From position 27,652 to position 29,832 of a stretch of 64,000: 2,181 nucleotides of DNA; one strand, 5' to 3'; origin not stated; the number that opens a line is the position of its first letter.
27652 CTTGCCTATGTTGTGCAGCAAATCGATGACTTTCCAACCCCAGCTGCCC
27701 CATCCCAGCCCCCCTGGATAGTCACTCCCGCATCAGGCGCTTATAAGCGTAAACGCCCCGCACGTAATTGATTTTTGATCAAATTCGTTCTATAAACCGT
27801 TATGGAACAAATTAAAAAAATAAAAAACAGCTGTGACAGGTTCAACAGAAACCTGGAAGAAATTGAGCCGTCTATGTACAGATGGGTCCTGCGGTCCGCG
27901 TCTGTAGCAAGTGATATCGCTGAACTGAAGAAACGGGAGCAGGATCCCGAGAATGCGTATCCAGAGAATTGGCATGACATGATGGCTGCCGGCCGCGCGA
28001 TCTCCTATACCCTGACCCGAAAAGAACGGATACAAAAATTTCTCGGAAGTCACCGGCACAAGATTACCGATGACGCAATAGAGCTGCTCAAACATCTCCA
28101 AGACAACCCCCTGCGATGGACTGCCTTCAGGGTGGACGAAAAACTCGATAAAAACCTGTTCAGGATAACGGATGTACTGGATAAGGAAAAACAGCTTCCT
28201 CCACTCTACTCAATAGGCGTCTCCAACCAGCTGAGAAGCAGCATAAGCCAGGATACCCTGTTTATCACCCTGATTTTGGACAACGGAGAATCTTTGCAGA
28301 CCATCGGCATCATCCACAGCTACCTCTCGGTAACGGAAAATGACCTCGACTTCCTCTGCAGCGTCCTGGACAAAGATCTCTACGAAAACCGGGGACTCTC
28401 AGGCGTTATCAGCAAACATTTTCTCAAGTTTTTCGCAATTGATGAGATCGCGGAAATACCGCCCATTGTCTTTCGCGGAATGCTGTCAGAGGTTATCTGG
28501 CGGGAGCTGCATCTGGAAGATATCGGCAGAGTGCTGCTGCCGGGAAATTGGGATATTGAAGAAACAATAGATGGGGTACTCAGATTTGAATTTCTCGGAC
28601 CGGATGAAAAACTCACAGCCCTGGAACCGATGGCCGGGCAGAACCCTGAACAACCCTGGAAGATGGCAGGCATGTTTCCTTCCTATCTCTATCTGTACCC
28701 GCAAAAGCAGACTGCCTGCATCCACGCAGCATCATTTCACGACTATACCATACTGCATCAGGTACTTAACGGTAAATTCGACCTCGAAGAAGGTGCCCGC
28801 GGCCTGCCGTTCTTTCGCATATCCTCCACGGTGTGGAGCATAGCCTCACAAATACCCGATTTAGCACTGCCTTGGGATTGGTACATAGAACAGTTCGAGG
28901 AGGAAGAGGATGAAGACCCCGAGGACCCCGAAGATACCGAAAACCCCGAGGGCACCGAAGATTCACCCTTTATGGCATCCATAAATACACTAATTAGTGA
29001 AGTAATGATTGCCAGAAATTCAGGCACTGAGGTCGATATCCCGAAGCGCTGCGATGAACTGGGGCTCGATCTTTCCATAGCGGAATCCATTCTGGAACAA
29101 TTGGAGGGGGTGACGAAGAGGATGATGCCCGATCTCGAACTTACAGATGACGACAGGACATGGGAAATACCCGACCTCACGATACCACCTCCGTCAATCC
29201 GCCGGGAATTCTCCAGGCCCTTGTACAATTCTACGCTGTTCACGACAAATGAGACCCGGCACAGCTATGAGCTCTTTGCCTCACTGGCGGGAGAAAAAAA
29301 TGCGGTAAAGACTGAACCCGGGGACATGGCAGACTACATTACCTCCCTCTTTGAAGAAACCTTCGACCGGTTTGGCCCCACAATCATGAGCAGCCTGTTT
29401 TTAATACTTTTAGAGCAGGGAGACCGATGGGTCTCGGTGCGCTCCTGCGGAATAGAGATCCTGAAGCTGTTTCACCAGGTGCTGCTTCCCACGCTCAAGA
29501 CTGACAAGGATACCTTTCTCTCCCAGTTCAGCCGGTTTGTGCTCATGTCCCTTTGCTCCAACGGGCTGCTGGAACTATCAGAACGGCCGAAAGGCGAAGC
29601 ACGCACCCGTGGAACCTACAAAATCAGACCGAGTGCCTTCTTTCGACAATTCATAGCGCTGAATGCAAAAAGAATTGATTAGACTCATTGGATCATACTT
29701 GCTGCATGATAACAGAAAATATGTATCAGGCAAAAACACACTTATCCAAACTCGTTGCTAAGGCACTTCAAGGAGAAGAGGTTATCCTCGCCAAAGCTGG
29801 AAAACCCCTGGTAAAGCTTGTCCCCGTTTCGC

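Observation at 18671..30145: About 11.5-kb accessory island rich in toxin-antitoxin and defence-type genes, marked by a conserved hairpin element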

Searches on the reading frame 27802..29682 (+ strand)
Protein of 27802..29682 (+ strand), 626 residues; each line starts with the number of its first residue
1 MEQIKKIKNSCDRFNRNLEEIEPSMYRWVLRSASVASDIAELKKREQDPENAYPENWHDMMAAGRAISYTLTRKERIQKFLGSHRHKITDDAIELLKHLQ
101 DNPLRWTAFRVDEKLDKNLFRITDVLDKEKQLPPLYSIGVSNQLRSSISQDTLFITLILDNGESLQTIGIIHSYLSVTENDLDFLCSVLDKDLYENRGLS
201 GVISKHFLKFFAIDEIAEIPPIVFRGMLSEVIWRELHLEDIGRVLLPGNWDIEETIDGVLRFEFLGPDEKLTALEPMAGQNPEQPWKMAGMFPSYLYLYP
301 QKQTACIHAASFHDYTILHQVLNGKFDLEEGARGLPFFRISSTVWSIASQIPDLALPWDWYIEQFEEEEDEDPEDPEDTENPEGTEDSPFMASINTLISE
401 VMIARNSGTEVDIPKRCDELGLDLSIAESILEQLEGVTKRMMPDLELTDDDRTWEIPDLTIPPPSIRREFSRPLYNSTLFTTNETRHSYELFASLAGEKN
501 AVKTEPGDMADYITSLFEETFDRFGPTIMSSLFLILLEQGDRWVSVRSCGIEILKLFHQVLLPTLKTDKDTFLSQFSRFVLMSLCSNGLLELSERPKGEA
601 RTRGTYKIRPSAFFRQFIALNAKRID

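Call 6: search_protein_families(library=pfam, proteins=[window:27802-29682:+], max_evalue=0.01)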
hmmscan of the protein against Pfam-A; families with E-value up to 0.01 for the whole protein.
window:27802-29682:+ (626 aa): 0 families

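Call 21: find_homologous_proteins(query=window:27802-29682:+)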
Query window:27802-29682:+ (626 aa): 3 proteins with E <= 0.001 among 8000 candidates.
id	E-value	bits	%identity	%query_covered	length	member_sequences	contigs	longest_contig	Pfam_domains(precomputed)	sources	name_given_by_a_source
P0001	0.0e+0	1431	100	100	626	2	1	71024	-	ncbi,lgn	-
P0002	0.0e+0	1103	77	99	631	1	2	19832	-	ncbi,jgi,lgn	jgi:hypothetical protein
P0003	3.7e-227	774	54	99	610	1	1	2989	-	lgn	-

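Call 22: find_encoding_contigs(protein=P0001, flank=10000, max_places=10)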
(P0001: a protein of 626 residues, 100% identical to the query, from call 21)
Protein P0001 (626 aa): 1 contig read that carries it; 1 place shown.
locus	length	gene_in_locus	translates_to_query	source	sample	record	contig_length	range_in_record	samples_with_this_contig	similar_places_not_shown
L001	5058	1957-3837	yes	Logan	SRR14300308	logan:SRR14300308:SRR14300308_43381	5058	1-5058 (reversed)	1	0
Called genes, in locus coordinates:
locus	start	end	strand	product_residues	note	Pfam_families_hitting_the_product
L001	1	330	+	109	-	?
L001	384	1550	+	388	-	PF03721:UDPG_MGDP_dh_N, PF00984:UDPG_MGDP_dh, PF03720:UDPG_MGDP_dh_C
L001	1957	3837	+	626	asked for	-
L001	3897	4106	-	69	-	-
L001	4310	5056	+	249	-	?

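Call 23: find_encoding_contigs(protein=P0002, flank=10000, max_places=10)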
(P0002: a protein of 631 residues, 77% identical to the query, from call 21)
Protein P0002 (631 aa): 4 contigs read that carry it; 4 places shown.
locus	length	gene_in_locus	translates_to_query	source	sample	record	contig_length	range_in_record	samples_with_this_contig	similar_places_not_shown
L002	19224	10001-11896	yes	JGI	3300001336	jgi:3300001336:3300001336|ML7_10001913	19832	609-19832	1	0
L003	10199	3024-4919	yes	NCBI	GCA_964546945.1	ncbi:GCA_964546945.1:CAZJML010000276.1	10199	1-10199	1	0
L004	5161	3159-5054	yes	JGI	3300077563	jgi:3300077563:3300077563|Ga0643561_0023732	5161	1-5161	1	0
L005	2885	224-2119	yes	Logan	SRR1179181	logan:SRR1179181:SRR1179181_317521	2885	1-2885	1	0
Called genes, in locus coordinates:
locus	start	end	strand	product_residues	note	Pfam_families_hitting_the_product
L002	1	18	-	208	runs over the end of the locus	?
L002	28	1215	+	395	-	-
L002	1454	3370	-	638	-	-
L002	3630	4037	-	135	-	PF01850:PIN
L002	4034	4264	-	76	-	-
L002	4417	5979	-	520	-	PF02810:SEC-C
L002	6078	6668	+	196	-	PF22016:DUF6933, PF07929:PRiA4_ORF3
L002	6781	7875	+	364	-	PF01073:3Beta_HSD, PF01370:Epimerase, PF02719:Polysacc_synt_2, PF04321:RmlD_sub_bind, PF07993:NAD_binding_4 (faint), PF16363:GDP_Man_Dehyd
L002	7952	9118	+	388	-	PF03721:UDPG_MGDP_dh_N, PF00984:UDPG_MGDP_dh, PF03720:UDPG_MGDP_dh_C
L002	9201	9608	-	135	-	-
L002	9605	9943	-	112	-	-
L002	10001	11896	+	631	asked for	-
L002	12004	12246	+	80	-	PF02604:PhdYeFM_antitox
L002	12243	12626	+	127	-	PF01850:PIN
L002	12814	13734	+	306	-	-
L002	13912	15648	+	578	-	PF00672:HAMP (weak), PF06580:His_kinase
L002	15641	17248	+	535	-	PF00072:Response_reg, PF00165:HTH_AraC (weak), PF12833:HTH_18, PF00165:HTH_AraC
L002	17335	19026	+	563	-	PF01547:SBP_bac_1, PF13416:SBP_bac_8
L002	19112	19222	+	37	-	?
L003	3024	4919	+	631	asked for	-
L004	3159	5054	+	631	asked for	-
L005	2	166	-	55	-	?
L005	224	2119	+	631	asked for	-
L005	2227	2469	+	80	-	PF02604:PhdYeFM_antitox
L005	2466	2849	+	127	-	PF01850:PIN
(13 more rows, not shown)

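Call 43: search_protein_families(library=pfam, proteins=[L002:9201-9608:-, L002:9605-9955:-, L002:12243-12626:+, L002:28-1215:+, L002:6078-6668:+], max_evalue=1)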
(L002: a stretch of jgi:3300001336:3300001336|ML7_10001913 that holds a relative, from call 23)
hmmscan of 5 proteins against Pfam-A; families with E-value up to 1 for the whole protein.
L002:9201-9608:- (135 aa): 0 families

L002:9605-9955:- (116 aa): 2 families
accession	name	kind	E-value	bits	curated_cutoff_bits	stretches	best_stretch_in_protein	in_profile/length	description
PF18052.6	Rx_N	-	0.062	13.8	27.7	1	12-60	27-75/93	Rx N-terminal domain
PF21967.1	MGS_C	-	0.13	13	27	1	32-104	18-96/110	Mannosylglycerate synthase C-terminal domain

L002:12243-12626:+ (127 aa): 2 families
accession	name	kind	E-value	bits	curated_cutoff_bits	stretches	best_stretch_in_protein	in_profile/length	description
PF01850.27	PIN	-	1.8e-09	38.7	23.6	1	6-121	2-118/120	PIN domain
PF13470.12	PIN_3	-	0.039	15.2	27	1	6-115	3-114/115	PIN domain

L002:28-1215:+ (395 aa): 1 family
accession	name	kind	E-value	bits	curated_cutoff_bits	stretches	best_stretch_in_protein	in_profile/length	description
PF13428.12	TPR_14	-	0.0053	17.8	23.5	0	354-387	5-38/44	Tetratricopeptide repeat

L002:6078-6668:+ (196 aa): 3 families
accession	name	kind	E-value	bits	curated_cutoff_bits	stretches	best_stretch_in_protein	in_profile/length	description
PF22016.2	DUF6933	-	7.6e-29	101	27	1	6-113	12-119/157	Domain of unknown function (DUF6933)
PF07929.16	PRiA4_ORF3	-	2.6e-10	40.8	26.6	1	123-183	117-169/173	Plasmid pRiA4b ORF-3-like protein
PF10894.13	DUF2689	-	0.053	13.7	25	1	25-51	1-27/57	Protein of unknown function (DUF2689)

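Call 45: search_protein_families(library=padloc, proteins=[window:27802-29682:+], max_evalue=0.01)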
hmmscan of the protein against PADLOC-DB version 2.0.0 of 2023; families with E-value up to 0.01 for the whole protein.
window:27802-29682:+ (626 aa): 0 families

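Call 46: search_protein_families(library=ncbifam, proteins=[window:27802-29682:+], max_evalue=0.001)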
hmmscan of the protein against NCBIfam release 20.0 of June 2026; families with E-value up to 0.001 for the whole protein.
window:27802-29682:+ (626 aa): 0 families

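Call 49: search_protein_representatives(alignment_id=A3)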
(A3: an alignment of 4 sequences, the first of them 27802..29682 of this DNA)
Query: 4 sequences, 610 profile positions. Proteins with E-value up to 0.001 (for the whole library): 319; up to 1e-10: 189; up to 1e-30: 78. The best 150 are listed.
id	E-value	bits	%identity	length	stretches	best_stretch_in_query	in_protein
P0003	0.0e+00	1103.1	-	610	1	4-610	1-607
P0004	1.9e-165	568.2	-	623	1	3-605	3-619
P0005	4.0e-160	550.6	-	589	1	27-609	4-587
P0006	2.4e-151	521.6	-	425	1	206-610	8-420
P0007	3.2e-129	448.5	-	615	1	4-609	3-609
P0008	6.9e-129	447.4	-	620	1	5-604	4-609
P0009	1.3e-104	367.2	-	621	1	7-604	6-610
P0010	3.6e-93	329.5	-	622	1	7-608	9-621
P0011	5.2e-92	325.6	-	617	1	5-606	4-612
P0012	1.3e-89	317.7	-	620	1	20-606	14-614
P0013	6.7e-85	302.1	-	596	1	1-602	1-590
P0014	9.7e-85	301.6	-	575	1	5-606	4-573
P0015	1.7e-83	297.5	-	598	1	1-607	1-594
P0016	1.2e-81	291.3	-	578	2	287-608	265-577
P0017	1.5e-80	287.7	-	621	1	36-605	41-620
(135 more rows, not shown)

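Call 68: find_homologous_proteins(query=A4, max_evalue=0.00001)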
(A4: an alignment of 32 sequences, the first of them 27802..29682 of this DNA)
Query A4 (32 sequences) (626 aa, profile of the alignment): 3 proteins with E <= 0.00001 among 8000 candidates.
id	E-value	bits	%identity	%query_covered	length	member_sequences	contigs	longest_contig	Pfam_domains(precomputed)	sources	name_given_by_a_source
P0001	6.6e-216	737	100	100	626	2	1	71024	-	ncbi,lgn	-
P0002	8.1e-215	733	77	99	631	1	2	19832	-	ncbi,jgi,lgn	jgi:hypothetical protein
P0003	1.2e-207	710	54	99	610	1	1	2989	-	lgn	-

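Call 69: find_encoding_contigs(protein=P0005, flank=10000, max_places=4)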
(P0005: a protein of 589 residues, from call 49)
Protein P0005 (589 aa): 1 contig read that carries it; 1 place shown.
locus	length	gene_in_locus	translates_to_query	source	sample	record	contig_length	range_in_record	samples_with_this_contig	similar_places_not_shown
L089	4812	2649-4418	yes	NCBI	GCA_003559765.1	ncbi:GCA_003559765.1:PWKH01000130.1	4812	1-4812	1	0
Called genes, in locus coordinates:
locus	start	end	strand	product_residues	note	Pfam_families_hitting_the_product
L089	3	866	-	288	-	?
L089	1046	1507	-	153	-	PF01769:MgtE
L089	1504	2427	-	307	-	PF03448:MgtE_N, PF00571:CBS (weak)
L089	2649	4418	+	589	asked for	-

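Call 70: find_encoding_contigs(protein=P0003, flank=10000, max_places=4)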
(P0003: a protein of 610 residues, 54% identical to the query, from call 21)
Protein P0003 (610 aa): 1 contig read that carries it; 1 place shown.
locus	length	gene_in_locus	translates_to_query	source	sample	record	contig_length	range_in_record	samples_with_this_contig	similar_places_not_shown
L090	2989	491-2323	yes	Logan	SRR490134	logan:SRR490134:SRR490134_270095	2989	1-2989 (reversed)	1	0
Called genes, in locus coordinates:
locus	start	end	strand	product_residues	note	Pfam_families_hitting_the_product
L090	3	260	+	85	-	?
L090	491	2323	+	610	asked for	-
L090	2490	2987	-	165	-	?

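Call 77: find_encoding_contigs(protein=P0278, flank=10000, max_places=6)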
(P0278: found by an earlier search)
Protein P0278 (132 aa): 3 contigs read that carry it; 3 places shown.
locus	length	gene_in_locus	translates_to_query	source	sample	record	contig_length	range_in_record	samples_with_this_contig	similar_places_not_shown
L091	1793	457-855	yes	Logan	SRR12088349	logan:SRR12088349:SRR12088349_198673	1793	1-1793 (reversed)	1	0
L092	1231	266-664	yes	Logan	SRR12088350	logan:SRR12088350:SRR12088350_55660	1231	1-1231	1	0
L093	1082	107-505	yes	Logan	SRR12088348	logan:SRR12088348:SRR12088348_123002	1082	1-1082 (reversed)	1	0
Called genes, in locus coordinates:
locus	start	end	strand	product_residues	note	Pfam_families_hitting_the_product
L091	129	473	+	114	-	PF01909:NTP_transf_2, PF18765:Polbeta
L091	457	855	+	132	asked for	PF05168:HEPN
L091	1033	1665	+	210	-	-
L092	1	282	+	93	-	?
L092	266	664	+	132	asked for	PF05168:HEPN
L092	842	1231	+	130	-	?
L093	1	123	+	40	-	?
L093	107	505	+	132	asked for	PF05168:HEPN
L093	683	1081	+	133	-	?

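Call 78: find_encoding_contigs(protein=P0277, flank=10000, max_places=6)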
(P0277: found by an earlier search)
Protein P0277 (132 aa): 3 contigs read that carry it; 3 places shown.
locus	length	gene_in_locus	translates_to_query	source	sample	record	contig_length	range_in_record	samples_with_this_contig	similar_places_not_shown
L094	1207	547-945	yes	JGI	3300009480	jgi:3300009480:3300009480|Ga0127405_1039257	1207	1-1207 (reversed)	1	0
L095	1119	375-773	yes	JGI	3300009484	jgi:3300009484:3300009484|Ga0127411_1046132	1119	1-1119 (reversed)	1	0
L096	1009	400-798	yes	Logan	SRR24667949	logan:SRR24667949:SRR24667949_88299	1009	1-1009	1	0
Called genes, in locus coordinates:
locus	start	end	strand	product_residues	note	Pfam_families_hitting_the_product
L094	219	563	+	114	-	PF01909:NTP_transf_2, PF18765:Polbeta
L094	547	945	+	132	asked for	PF05168:HEPN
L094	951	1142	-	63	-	-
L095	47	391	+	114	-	PF01909:NTP_transf_2, PF18765:Polbeta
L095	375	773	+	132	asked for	PF05168:HEPN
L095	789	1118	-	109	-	?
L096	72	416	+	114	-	PF01909:NTP_transf_2, PF18765:Polbeta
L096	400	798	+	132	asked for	PF05168:HEPN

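Call 85: predict_structure(alignment_id=A4)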
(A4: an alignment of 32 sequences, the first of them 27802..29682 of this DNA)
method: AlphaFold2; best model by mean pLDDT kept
length: 626 residues; sequences in the alignment: 32
mean_pLDDT: 87.7   pTM: 0.69
mean pLDDT of the five models: 87.7, 86.9, 86.6, 86.0, 85.7
residues with pLDDT >= 90: 374; 70-90: 205; 50-70: 28; < 50: 19
segments of 3 or more residues with pLDDT < 50: 370-376, 378-386
pLDDT, mean of each block of 10 residues (from residue 1): 88 93 94 94 93 89 95 96 93 95 95 89 83 90 69 93 93 92 95 95 95 89 80 91 87 91 90 83 78 87 93 89 80 72 91 89 74 48 53 84 80 90 89 79 84 91 85 88 92 90 85 92 92 95 97 92 88 97 95 93 96 95 63
secondary structure, 60 per line:
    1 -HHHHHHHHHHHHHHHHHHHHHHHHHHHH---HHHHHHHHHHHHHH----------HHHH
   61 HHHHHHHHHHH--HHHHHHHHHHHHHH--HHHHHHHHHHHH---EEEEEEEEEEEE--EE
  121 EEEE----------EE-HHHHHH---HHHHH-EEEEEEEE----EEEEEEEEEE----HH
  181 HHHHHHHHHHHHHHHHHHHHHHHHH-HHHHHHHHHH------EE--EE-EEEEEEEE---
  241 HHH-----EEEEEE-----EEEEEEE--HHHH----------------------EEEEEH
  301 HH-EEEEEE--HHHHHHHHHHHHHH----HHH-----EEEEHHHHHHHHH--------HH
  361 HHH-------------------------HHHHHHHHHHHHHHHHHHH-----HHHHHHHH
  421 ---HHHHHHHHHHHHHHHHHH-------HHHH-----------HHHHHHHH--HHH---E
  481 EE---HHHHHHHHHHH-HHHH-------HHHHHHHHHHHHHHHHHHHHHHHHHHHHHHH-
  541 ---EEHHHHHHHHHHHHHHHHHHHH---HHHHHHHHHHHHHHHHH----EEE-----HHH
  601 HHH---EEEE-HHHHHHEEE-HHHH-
elements in order: H2-29 H33-46 H57-71 H74-87 H90-101 E105-116 E119-124 H138-143 H147-151 E153-160 E165-174 H179-205 H207-216 E230-237 E249-254 E260-266 H269-272 E295-299 E304-309 H312-325 E338-341 H342-350 H359-363 H389-407 H413-420 H424-441 H449-452 H464-471 E480-482 H486-496 H498-501 H509-539 H546-565 H569-585 E590-592 H598-603 E607-610 H612-617 E618-620 H622-625

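Call 96: search_solved_structures(query=A4, max_evalue=1)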
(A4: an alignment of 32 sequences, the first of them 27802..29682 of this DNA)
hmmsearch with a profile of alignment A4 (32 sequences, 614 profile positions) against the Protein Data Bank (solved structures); distinct sequences matched with E-value up to 1: 2.
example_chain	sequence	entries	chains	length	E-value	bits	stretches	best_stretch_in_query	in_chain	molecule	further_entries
7bqb_A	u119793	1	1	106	0.31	12.9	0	396-451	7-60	NF6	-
1ma1_A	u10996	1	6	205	0.47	12.3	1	350-409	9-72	superoxide dismutase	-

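Call 103: search_protein_families(library=phrogs, proteins=[L002:9201-9608:-, L002:9605-9955:-, window:27802-29682:+], max_evalue=0.001)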
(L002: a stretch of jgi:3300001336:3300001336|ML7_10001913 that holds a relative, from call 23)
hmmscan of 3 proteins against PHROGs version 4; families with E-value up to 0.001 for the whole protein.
L002:9201-9608:- (135 aa): 0 families

L002:9605-9955:- (116 aa): 0 families

window:27802-29682:+ (626 aa): 0 families

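Call 104: fold_search(model_id=the predicted structure, library=pdb)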
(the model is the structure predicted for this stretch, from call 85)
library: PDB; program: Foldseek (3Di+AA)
matches with E <= 10: 453; with E <= 0.001: 0
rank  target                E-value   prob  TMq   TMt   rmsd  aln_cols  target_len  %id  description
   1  7ytj_E                1.4e-01  0.03  0.07  0.07  40.1       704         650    9  Cryo-EM structure of VTC complex (released 2023-02-22)
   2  9q6a_B                2.6e-01  0.09  0.07  0.15  21.1       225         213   13  Crystal structure of octameric COMMD-like protein MBK5214510 from Flavobacteriaceae bacterium (released 2025-10-01)
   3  5nd2_MODEL_1_C        3.2e-01  0.09  0.08  0.13  15.4       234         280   11  Microtubule-bound MKLP2 motor domain in the presence of ADP (released 2017-10-04)
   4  6pqh_D                4.6e-01  0.16  0.09  0.12  16.2       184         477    9  Crystal structure of Asparagine-tRNA ligase from Elizabethkingia sp. CCUG 26117 (released 2019-07-31)
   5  9h9h_X                5.1e-01  0.72  0.09  0.55   4.5        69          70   12  Complex 1 30S-IF1-IF2-IF3-GE81112 (released 2025-08-06)
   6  6y2p_A                5.3e-01  0.35  0.11  0.18  14.4       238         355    9  Escherichia coli RnlA-RnlB Toxin-Antitoxin System. (released 2021-04-14)
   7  6pqh_A                5.6e-01  0.21  0.11  0.14  16.7       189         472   10  Crystal structure of Asparagine-tRNA ligase from Elizabethkingia sp. CCUG 26117 (released 2019-07-31)
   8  8rlj_C                5.6e-01  0.03  0.07  0.09  21.1       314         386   13  Structure of the apo form of PIB-1 in an Orthorombic space group (released 2024-08-14)
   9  6y2r_B                5.9e-01  0.25  0.11  0.19  16.4       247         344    8  Escherichia coli R255A RnlA endoribonuclease (single alanine mutant of RnlA) (released 2021-05-12)
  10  4up9                  6.2e-01  0.04  0.09  0.10  20.7       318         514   11  Crystal structure of Entamoeba histolytica lysyl-tRNA synthetase in complex with ATP (released 2014-10-29)
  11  4e6w_C                6.8e-01  0.04  0.06  0.10  21.2       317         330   14  ClbP in complex with 3-aminophenyl boronic acid (released 2013-03-27)
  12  6y2s_A                7.2e-01  0.23  0.11  0.18  14.8       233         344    8  Escherichia coli R318A RnlA endoribonuclease (single alanine mutant of RnlA) (released 2021-03-31)
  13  9pue_A                7.2e-01  0.08  0.09  0.19  18.1       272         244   10  Structure of Alpha Appendage of AP2 bound to the FxDxF motif derived of CCDC32 (released 2026-04-08)
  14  5joc_A                7.2e-01  0.08  0.05  0.08  15.4        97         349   12  Crystal structure of the S61A mutant of AmpC BER (released 2017-05-03)
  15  2i9w                  7.2e-01  0.08  0.07  0.18  12.8       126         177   11  Crystal structure of a sec-c motif containing protein (psyc_2064) from psychrobacter arcticus at 1.75 A resolution (released 2006-09-19)
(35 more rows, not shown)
